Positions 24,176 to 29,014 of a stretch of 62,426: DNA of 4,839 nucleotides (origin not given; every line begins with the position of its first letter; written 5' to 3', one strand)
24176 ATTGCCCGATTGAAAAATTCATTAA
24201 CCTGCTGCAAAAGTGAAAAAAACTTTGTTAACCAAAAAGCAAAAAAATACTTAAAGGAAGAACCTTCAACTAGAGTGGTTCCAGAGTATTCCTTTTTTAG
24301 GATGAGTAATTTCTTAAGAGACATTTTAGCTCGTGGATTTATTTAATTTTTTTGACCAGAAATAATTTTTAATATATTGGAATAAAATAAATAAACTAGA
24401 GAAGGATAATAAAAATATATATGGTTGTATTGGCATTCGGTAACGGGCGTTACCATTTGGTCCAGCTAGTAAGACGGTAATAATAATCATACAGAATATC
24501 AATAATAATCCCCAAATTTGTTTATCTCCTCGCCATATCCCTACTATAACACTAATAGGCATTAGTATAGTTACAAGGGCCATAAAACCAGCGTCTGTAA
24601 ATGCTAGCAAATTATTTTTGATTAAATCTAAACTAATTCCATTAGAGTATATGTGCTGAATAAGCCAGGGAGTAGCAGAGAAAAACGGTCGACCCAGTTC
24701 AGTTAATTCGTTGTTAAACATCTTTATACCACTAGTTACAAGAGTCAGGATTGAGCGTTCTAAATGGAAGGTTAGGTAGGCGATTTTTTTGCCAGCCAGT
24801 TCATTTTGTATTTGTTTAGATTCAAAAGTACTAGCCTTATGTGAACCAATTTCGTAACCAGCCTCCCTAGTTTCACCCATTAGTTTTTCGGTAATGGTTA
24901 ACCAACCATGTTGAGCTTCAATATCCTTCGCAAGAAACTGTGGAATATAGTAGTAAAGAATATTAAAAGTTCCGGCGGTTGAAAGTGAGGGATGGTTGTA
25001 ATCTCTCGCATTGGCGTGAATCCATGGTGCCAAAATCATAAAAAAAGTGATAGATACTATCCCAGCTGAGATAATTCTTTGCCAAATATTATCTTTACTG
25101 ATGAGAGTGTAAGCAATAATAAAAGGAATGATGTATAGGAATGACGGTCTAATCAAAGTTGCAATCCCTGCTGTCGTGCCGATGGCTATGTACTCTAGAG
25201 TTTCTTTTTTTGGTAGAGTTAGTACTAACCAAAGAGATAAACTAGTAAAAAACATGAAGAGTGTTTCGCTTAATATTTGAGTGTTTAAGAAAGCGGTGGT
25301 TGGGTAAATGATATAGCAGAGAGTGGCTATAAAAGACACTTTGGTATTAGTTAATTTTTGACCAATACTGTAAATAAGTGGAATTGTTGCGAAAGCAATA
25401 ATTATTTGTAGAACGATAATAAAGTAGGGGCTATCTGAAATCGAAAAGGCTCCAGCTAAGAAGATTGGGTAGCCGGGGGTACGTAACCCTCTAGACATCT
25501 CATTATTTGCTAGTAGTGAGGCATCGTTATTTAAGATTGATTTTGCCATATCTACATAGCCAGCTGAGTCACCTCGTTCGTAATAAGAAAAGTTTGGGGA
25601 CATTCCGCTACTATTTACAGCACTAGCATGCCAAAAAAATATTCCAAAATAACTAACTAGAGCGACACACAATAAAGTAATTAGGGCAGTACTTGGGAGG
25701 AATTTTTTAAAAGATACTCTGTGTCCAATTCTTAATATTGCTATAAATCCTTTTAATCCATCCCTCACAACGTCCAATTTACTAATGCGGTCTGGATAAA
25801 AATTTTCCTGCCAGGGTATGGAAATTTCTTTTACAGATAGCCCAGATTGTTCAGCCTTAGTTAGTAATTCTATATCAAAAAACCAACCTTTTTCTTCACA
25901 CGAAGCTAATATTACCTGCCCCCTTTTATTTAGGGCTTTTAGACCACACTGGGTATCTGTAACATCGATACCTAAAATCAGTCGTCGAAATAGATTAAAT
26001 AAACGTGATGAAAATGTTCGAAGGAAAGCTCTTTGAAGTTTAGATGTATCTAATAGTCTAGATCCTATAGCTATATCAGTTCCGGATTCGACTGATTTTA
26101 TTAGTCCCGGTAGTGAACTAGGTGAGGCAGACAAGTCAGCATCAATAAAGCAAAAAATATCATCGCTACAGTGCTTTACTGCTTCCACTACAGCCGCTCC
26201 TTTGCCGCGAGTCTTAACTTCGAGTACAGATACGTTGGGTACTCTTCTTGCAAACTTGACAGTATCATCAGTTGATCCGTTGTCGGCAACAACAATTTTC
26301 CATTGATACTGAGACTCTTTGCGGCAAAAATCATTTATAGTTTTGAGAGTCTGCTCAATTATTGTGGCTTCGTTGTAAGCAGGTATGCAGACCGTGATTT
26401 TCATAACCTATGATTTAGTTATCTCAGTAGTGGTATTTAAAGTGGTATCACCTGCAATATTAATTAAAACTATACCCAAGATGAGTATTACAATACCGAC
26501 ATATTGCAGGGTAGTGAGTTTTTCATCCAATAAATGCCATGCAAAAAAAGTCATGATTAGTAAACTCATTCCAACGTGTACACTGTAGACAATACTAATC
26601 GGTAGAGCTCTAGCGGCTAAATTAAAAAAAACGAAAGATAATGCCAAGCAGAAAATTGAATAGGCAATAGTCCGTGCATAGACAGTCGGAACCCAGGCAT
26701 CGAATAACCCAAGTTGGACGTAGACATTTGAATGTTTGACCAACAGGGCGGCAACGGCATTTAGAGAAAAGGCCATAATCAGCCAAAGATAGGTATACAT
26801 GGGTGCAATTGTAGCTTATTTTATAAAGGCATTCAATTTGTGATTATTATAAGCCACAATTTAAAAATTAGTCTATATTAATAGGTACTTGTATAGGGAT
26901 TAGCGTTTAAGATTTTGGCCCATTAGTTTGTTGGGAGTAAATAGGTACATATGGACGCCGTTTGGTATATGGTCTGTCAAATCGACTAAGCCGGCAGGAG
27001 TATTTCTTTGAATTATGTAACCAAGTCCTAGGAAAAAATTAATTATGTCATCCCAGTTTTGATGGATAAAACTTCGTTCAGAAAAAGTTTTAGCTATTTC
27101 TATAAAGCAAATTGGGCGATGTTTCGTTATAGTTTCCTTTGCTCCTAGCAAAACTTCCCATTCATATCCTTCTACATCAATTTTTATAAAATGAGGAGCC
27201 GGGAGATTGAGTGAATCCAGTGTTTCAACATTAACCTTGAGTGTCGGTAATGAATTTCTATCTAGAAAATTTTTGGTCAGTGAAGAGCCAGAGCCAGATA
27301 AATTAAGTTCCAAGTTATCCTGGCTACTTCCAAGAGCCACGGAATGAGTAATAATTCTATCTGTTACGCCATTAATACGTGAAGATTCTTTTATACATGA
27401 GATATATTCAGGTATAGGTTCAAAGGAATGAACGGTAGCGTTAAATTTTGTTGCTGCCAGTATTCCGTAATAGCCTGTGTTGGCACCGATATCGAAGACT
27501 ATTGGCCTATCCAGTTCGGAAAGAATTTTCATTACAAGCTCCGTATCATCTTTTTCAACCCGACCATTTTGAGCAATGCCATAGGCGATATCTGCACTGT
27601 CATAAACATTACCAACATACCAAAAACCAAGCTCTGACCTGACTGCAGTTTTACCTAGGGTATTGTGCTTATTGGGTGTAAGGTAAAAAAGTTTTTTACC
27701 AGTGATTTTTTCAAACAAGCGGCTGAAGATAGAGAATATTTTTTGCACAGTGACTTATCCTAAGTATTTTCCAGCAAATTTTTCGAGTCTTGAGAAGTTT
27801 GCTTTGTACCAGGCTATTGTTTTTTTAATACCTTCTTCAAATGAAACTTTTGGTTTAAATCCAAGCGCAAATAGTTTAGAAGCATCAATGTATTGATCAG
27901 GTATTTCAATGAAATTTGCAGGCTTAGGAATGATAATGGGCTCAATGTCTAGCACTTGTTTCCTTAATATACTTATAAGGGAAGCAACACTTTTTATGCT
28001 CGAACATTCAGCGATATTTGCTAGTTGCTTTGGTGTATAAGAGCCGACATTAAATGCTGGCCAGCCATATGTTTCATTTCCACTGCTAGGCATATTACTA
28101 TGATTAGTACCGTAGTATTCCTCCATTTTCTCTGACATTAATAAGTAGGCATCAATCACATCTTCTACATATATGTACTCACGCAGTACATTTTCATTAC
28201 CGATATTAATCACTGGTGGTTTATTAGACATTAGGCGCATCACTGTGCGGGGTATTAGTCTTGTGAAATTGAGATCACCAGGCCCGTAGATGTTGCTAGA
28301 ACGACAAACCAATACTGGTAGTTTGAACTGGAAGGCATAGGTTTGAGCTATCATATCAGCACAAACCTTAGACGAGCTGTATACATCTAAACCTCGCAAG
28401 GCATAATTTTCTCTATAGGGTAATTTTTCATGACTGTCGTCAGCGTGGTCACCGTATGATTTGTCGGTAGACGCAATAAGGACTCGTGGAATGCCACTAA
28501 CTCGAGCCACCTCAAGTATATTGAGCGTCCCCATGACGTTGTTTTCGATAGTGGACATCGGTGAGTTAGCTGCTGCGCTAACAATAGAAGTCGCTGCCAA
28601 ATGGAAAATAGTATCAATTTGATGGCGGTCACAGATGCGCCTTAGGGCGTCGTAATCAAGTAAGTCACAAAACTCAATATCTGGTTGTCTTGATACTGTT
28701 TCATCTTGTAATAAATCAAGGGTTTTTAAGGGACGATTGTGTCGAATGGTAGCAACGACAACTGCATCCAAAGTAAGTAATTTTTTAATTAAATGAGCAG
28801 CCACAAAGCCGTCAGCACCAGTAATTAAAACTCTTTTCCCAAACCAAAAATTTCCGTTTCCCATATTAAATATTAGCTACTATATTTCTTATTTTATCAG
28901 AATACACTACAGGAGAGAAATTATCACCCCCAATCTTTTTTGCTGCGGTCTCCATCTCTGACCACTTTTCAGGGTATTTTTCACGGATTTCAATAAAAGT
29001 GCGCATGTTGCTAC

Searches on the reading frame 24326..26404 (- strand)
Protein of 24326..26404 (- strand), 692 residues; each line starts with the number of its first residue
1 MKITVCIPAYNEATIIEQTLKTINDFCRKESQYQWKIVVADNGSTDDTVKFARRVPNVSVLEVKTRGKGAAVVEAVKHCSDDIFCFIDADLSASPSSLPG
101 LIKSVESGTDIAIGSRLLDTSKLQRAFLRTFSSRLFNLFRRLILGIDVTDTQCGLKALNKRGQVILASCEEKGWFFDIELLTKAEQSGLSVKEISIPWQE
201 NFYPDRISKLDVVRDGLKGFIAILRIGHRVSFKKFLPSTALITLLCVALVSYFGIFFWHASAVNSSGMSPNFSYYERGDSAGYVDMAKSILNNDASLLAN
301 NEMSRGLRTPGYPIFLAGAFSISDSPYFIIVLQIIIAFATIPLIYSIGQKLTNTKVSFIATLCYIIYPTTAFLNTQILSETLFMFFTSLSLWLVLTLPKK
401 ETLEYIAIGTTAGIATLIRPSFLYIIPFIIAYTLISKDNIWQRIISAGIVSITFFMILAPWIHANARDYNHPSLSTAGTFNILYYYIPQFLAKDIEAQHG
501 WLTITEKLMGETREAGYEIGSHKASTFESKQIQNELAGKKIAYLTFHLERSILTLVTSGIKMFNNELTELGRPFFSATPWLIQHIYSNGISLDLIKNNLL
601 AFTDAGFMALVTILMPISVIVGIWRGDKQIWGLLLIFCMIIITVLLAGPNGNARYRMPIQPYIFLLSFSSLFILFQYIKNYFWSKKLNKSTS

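Call 82: search_protein_families(library=pfam, proteins=[window:24326-26404:-], max_evalue=0.00001)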
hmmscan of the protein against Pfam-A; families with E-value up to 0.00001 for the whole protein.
window:24326-26404:- (692 aa): 3 families
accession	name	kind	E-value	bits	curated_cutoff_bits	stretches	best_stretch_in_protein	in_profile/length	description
PF00535.33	Glycos_transf_2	-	5.5e-27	95.2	23.3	1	4-160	1-161/168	Glycosyl transferase family 2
PF13231.12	PMT_2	-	1.3e-10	42.1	26.1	1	309-462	3-158/160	Dolichyl-phosphate-mannose-protein mannosyltransferase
PF13641.12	Glyco_tranf_2_3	-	1.4e-06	28.9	27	1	3-104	3-110/230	Glycosyltransferase like family 2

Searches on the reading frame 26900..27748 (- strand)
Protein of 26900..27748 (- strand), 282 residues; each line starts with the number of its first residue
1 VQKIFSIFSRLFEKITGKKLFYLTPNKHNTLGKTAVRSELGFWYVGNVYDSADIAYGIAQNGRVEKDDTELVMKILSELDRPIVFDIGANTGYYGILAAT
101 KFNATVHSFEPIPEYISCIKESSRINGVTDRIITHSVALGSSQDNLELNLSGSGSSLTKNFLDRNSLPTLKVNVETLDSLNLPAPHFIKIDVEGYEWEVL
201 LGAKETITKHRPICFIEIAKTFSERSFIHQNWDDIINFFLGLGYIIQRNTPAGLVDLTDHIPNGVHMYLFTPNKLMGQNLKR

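Call 82: search_protein_families(library=pfam, proteins=[window:26900-27748:-], max_evalue=0.00001)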
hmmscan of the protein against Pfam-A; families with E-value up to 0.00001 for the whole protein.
window:26900-27748:- (282 aa): 1 family
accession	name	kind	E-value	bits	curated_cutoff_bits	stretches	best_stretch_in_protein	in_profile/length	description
PF05050.19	Methyltransf_21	-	3.2e-19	70.1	22.7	1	86-245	1-172/173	Methyltransferase FkbM domain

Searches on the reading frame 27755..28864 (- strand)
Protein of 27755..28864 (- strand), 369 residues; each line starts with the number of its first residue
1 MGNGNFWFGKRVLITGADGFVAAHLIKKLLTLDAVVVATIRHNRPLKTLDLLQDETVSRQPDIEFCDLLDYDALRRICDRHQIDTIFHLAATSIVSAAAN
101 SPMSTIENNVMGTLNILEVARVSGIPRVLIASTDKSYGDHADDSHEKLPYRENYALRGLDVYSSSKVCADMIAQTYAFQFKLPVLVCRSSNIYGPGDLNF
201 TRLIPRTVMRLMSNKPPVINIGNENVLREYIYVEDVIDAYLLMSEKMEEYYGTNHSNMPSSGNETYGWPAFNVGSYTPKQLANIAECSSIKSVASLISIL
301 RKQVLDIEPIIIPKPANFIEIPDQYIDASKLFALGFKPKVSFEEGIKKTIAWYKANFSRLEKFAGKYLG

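Call 82: search_protein_families(library=pfam, proteins=[window:27755-28864:-], max_evalue=0.00001)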
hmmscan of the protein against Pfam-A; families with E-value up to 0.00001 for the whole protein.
window:27755-28864:- (369 aa): 6 families
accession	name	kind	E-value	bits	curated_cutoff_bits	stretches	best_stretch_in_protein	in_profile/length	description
PF16363.11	GDP_Man_Dehyd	-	2.6e-50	172.2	27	1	13-349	1-332/332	GDP-mannose 4,6 dehydratase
PF01370.27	Epimerase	-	4.4e-49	167.5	20.9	1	12-249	1-230/240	NAD dependent epimerase/dehydratase family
PF01073.25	3Beta_HSD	-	1.8e-23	83.4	22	1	13-249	1-234/280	3-beta hydroxysteroid dehydrogenase/isomerase family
PF02719.21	Polysacc_synt_2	-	2.2e-17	63.6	20.2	1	12-136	1-131/293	Polysaccharide biosynthesis protein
PF07993.18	NAD_binding_4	-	1.1e-15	57.9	20.1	1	14-213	1-231/258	Male sterility protein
PF04321.23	RmlD_sub_bind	-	3.1e-12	46.6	27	1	11-206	2-165/287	RmlD substrate binding domain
